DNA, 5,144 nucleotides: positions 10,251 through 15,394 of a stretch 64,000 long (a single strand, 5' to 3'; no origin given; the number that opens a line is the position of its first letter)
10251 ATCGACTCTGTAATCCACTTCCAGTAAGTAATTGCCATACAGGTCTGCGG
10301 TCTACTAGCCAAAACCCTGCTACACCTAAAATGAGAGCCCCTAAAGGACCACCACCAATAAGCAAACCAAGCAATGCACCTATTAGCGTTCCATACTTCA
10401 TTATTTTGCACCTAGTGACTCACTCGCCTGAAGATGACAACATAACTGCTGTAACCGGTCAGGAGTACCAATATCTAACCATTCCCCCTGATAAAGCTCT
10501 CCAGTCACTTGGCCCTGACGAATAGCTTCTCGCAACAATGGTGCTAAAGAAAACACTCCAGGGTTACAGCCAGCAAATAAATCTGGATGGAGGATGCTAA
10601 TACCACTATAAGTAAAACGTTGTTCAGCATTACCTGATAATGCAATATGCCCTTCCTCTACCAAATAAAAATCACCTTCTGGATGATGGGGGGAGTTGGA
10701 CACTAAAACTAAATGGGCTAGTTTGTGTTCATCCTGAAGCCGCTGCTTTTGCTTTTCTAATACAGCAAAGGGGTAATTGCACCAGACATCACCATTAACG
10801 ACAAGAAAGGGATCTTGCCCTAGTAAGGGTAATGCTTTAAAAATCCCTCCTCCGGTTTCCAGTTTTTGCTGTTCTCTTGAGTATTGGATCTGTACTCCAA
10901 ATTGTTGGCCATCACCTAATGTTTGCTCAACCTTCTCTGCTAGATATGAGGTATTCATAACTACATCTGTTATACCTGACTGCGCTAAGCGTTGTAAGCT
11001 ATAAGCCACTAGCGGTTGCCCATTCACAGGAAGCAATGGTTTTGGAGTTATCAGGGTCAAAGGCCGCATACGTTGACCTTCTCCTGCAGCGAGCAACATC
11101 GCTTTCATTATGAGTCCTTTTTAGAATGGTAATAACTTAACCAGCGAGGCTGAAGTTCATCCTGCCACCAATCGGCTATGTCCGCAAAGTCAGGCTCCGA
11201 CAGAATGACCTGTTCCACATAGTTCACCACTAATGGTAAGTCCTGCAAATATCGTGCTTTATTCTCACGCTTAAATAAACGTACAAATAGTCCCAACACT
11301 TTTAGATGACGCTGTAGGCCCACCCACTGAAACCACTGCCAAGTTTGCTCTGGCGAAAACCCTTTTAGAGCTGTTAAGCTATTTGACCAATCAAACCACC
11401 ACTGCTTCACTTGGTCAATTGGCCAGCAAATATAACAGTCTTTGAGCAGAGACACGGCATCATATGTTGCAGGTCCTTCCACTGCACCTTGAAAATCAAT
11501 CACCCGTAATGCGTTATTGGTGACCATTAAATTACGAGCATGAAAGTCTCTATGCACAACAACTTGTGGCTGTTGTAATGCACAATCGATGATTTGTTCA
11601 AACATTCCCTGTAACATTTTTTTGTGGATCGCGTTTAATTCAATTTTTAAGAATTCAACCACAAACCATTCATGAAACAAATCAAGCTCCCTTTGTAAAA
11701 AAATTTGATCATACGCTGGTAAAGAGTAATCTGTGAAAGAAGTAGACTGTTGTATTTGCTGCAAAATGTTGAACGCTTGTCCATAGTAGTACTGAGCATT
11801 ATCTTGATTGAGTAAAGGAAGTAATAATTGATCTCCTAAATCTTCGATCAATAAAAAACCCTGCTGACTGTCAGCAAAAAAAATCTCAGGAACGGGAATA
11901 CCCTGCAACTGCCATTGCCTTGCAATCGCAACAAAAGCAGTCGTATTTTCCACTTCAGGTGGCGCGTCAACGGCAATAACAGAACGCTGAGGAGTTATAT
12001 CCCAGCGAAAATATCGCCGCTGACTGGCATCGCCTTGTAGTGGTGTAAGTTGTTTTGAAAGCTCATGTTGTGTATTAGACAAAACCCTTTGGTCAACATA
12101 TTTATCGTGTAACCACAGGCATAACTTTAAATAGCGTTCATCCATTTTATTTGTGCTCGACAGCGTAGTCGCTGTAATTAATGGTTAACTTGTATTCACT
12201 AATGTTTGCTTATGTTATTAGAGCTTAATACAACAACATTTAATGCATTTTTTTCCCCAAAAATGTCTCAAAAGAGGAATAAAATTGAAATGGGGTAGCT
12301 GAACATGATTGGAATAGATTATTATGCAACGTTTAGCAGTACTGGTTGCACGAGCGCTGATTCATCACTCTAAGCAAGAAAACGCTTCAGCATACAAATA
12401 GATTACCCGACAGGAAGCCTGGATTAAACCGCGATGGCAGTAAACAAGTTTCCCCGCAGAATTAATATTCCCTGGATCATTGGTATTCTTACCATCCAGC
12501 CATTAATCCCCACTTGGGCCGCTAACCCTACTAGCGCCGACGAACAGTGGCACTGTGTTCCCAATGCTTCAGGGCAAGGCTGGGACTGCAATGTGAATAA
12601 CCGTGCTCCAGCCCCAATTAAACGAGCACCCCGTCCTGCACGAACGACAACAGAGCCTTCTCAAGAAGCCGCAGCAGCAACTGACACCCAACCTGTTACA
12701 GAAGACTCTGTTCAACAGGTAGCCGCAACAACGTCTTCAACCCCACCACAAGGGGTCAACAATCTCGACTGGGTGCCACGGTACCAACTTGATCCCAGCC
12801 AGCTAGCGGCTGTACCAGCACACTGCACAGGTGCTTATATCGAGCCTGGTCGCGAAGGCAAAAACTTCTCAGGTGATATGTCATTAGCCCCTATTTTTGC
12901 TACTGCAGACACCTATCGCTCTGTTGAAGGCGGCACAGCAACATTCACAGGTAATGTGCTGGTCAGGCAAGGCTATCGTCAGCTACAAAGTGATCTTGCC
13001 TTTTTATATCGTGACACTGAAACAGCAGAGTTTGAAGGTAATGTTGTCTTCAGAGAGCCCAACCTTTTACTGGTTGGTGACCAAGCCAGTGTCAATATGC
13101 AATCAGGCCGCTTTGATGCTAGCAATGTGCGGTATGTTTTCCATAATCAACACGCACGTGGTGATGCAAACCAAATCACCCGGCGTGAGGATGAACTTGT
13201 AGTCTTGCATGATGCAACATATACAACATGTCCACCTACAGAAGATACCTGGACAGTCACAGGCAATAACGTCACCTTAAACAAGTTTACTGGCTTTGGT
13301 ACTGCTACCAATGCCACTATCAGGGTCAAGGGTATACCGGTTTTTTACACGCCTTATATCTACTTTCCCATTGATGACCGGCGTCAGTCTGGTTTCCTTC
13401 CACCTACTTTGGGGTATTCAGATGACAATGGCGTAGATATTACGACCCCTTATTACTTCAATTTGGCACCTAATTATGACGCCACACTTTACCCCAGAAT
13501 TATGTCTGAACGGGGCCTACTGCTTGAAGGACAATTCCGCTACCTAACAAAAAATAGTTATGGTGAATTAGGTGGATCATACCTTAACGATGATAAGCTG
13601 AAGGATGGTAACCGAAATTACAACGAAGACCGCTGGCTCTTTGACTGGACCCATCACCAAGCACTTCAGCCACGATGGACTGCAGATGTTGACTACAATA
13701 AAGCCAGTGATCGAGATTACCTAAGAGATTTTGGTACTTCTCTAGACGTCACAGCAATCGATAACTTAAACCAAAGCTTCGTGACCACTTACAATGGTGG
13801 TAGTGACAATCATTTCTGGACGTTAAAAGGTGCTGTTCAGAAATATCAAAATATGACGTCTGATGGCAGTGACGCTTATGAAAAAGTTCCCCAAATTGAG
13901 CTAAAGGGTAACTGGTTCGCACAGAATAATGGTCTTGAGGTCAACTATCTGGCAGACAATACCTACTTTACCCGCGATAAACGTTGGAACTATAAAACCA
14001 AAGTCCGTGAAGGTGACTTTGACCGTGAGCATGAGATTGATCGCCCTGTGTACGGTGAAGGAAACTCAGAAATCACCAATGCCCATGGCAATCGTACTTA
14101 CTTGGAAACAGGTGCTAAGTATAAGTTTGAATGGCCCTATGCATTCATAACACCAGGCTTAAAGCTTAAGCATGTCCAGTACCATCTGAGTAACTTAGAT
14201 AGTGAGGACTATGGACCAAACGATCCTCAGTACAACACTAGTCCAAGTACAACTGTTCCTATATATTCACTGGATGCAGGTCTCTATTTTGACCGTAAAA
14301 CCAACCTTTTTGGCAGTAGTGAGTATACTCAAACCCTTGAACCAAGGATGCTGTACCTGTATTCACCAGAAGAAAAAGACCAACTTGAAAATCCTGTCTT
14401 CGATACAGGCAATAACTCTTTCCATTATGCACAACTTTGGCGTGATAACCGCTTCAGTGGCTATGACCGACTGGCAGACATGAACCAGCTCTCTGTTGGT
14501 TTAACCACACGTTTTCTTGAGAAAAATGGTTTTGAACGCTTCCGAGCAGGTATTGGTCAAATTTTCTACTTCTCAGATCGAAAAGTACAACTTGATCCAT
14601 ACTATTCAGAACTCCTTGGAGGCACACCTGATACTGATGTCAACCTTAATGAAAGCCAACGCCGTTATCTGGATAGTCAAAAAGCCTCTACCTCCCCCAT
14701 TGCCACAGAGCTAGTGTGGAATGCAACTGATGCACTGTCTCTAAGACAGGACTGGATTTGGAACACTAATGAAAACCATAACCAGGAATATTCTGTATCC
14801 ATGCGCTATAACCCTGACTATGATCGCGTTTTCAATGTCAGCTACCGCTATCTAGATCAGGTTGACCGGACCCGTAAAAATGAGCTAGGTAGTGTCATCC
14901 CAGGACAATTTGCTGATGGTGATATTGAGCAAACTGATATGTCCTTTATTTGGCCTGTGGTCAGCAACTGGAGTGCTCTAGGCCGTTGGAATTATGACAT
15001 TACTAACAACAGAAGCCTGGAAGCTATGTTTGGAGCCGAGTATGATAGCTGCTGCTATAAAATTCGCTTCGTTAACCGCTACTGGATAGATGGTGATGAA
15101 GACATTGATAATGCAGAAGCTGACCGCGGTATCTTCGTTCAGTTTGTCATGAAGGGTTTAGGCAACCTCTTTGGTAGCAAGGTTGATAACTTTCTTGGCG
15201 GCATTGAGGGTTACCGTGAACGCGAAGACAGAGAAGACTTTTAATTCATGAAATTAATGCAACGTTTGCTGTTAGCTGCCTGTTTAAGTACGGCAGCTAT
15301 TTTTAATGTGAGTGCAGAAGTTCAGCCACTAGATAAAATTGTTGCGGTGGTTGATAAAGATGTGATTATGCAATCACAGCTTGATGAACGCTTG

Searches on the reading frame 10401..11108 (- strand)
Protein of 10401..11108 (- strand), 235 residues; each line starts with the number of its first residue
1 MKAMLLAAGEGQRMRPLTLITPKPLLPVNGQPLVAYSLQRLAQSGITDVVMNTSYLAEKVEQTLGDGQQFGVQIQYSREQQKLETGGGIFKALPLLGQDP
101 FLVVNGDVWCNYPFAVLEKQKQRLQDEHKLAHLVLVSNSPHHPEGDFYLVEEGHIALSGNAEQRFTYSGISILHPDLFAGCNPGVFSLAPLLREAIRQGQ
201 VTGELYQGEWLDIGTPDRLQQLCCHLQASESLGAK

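Call 35: search_protein_families(library=pfam, proteins=[window:10401-11108:-], max_evalue=0.000001)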
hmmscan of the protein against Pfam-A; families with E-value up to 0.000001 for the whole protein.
window:10401-11108:- (235 aa): 2 families
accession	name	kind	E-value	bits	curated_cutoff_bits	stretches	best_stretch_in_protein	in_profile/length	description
PF00483.29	NTP_transferase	-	1.3e-27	97.4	21.2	1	2-147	1-146/245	Nucleotidyl transferase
PF12804.13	NTP_transf_3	-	1.6e-13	51.6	27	1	3-109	1-97/160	MobA-like NTP transferase domain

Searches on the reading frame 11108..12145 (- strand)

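Call 35: search_protein_families(library=pfam, proteins=[window:11108-12145:-], max_evalue=0.000001)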
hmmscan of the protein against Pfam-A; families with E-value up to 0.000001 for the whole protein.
window:11108-12145:- (345 aa): 1 family
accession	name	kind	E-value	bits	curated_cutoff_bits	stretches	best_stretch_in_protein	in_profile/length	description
PF01636.29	APH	-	4.9e-24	85.8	23.2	1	33-249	2-225/239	Phosphotransferase enzyme family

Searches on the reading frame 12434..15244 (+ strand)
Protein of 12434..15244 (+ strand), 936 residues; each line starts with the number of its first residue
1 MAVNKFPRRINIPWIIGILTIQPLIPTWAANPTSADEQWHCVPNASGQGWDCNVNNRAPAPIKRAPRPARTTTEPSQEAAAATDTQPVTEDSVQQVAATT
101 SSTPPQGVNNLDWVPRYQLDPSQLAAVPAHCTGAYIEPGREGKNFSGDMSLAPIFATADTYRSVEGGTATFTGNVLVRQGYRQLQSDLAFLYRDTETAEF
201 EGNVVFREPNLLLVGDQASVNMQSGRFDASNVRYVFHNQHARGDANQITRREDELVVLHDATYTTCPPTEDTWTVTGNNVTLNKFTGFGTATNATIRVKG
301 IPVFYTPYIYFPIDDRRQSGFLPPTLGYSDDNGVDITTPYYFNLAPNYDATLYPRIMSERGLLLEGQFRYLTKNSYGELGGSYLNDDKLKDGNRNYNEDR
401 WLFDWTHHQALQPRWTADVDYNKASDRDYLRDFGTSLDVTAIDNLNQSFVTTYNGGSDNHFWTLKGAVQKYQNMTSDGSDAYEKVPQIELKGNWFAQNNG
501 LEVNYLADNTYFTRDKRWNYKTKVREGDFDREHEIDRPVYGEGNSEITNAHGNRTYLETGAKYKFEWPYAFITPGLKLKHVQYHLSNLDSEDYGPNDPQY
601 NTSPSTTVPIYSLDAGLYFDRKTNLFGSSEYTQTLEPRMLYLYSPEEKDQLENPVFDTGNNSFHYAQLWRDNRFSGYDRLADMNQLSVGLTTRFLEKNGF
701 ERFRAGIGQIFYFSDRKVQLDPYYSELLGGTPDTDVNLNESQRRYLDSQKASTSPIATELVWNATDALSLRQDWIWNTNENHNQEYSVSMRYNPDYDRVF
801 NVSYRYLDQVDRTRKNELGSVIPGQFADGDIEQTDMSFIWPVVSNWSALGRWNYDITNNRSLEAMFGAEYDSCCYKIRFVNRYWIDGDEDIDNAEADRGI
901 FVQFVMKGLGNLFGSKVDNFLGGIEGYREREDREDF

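Call 35: search_protein_families(library=pfam, proteins=[window:12434-15244:+], max_evalue=0.000001)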
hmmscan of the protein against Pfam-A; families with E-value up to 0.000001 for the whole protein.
window:12434-15244:+ (936 aa): 2 families
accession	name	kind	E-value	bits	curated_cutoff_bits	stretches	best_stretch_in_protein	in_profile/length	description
PF04453.20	LptD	-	2.5e-91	307.3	22.4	1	398-846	1-384/384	LPS transport system D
PF03968.19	LptD_N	-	3.5e-10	40.5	20.4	1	166-286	13-111/113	LptA/(LptD N-terminal domain) LPS transport protein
